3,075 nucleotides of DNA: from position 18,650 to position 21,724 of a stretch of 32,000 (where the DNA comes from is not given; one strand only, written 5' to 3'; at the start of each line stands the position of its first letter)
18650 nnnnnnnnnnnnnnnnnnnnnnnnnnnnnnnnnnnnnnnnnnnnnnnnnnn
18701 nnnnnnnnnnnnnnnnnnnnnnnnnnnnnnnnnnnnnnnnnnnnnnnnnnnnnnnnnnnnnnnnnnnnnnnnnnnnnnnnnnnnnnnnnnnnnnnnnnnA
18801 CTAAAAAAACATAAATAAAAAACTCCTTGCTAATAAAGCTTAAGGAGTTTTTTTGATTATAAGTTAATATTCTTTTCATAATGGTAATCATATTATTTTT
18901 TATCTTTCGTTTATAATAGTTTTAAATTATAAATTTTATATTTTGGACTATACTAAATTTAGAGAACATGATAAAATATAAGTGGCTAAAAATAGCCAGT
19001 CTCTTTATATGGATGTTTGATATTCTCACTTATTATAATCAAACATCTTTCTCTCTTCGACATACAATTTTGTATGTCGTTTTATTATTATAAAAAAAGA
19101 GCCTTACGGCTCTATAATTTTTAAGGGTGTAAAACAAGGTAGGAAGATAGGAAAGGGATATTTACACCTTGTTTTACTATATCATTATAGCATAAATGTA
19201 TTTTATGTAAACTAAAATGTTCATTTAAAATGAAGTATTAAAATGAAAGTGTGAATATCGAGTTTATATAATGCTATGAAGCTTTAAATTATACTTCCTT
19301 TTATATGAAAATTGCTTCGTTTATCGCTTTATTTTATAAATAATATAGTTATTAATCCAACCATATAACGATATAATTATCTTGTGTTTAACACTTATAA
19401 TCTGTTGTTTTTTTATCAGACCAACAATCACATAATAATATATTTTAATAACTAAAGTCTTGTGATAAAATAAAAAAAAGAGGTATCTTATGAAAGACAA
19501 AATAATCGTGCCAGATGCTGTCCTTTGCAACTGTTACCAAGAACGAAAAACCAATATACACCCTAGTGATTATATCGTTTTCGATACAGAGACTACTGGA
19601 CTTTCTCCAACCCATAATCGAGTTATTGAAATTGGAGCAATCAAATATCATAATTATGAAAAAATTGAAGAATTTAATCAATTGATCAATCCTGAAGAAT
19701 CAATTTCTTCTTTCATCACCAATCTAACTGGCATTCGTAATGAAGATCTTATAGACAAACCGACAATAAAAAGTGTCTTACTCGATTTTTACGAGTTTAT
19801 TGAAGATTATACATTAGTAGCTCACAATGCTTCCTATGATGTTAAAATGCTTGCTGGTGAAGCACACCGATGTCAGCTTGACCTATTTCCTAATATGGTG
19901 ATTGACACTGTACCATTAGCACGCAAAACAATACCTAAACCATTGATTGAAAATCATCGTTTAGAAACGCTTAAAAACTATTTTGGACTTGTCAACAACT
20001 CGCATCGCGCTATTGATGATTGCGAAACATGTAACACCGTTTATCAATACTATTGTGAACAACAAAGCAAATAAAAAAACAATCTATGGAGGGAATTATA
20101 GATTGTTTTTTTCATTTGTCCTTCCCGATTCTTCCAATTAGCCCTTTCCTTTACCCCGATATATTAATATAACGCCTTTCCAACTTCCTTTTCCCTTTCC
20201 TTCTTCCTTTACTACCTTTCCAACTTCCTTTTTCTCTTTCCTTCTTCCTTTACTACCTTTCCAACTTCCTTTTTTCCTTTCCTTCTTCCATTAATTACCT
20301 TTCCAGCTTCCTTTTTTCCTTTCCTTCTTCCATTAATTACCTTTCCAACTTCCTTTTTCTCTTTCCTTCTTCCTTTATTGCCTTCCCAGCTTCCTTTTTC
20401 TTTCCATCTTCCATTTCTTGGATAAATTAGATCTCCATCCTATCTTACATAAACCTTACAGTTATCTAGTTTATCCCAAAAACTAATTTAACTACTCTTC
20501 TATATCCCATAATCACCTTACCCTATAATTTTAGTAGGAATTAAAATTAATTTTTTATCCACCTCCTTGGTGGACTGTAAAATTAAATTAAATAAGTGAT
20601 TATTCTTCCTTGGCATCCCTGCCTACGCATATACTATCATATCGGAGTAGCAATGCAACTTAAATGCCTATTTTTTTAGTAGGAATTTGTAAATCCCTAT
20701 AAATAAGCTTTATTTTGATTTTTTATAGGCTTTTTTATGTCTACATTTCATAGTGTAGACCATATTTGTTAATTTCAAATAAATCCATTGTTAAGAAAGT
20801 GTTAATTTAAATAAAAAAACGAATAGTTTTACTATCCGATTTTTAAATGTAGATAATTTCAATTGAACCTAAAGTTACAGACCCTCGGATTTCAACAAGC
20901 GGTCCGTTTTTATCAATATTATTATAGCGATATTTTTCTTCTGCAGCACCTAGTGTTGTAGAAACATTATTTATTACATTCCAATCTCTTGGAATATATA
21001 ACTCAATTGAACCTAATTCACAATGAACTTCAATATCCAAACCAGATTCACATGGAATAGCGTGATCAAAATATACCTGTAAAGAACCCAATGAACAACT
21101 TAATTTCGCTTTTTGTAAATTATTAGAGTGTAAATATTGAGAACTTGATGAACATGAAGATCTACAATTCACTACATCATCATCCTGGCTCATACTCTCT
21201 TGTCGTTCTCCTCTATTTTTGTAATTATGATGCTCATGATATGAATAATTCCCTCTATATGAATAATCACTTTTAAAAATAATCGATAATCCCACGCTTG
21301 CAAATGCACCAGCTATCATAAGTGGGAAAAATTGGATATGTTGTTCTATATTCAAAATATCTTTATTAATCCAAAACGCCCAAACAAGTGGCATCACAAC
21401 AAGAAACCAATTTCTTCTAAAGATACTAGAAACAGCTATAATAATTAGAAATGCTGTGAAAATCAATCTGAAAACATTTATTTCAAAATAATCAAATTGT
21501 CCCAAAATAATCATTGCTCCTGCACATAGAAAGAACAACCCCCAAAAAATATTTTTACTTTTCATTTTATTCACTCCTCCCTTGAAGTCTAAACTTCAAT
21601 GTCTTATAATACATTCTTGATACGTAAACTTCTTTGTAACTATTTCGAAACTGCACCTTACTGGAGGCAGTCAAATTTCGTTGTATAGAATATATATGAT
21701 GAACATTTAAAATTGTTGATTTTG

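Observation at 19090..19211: Compact sRNA-like unit whose hairpin loop carries the inverted copy of the tandem-repeat motif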

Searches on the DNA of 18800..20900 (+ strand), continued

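Call 100: search_dna_similar(query=window:18940-19220:+, collection=plasmids, mode=distant, max_evalue=0.01)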
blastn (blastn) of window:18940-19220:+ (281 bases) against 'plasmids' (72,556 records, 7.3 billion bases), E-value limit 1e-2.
No match.

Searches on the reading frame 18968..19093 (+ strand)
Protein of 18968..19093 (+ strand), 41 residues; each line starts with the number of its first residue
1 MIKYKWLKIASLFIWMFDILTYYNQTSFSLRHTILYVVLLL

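Call 49: search_protein_families(library=pfam, proteins=[window:18968-19093:+], max_evalue=0.1)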
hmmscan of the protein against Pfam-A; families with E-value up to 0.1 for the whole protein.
window:18968-19093:+ (41 aa): 0 families

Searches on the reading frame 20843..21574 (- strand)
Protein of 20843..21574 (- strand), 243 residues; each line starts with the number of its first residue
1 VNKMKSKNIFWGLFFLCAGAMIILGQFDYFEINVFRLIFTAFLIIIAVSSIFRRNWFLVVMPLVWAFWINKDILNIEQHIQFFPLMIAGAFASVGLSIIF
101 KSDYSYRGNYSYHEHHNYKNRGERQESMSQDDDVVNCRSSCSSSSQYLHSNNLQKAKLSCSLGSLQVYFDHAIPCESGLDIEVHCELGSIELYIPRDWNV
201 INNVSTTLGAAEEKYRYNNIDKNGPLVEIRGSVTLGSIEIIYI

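Call 9: search_protein_families(library=pfam, proteins=[window:20843-21574:-])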
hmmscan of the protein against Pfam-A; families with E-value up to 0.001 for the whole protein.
window:20843-21574:- (243 aa): 2 families
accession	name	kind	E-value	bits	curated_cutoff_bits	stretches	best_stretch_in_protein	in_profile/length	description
PF22570.1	LiaF-TM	-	3.7e-10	41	27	1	10-103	1-95/98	LiaF transmembrane domain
PF18917.5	LiaI-LiaF-like_TM1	-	0.00074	20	27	0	9-49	1-40/42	LiaI-LiaF-like transmembrane region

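Call 48: search_protein_families(library=phrogs, proteins=[window:20843-21574:-], max_evalue=0.01)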
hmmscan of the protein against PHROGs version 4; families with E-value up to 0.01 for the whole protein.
window:20843-21574:- (243 aa): 0 families
